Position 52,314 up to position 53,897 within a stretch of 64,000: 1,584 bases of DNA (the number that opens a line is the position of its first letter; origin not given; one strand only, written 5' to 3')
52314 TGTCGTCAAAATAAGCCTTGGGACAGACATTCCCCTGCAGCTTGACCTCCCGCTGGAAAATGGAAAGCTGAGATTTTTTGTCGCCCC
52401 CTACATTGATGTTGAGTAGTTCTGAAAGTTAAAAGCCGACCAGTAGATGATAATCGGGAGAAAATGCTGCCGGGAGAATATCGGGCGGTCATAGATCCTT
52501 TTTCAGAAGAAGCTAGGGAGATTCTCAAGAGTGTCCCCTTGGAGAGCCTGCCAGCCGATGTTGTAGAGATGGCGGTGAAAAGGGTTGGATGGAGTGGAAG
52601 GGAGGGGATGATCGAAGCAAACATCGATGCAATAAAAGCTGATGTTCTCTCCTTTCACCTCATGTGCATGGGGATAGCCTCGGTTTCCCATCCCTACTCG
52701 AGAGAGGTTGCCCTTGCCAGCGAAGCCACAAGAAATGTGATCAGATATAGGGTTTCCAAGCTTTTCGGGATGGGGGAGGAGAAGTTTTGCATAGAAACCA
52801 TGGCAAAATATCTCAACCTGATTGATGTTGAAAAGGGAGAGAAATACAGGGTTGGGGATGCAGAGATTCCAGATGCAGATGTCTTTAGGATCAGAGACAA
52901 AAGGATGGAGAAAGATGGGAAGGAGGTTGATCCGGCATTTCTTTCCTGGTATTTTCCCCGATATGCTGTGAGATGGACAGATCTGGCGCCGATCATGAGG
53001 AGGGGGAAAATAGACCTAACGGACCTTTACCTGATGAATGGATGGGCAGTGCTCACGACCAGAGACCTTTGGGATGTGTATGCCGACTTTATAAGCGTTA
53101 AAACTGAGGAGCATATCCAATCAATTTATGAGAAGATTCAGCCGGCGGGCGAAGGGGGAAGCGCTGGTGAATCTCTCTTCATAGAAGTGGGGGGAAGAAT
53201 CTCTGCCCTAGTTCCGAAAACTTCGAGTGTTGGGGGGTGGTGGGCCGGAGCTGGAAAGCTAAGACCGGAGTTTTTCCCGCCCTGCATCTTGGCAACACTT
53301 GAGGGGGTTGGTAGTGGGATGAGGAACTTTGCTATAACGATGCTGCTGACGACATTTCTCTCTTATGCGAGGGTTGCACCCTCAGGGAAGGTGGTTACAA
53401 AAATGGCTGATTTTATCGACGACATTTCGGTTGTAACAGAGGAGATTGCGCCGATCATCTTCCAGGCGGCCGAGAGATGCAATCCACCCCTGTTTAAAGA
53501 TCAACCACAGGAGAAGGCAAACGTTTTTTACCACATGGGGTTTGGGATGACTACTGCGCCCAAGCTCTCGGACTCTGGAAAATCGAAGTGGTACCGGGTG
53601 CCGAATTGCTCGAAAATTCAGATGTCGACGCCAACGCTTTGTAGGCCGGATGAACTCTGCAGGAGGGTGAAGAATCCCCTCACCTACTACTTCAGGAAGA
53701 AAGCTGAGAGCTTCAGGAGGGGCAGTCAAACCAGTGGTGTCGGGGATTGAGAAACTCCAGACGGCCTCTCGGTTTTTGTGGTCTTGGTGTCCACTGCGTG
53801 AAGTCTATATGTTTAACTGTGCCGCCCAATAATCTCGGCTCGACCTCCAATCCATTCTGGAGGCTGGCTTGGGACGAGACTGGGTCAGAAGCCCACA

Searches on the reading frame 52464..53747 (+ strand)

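Call 86: search_protein_families(library=pfam, proteins=[window:52464-53747:+], max_evalue=0.00001)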
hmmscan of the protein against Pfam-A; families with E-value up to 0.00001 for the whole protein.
window:52464-53747:+ (428 aa): 1 family
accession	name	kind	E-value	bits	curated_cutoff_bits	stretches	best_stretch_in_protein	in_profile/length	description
PF04104.19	DNA_primase_lrg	-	1.1e-14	54.9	22.4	1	166-391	2-197/266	Eukaryotic and archaeal DNA primase, large subunit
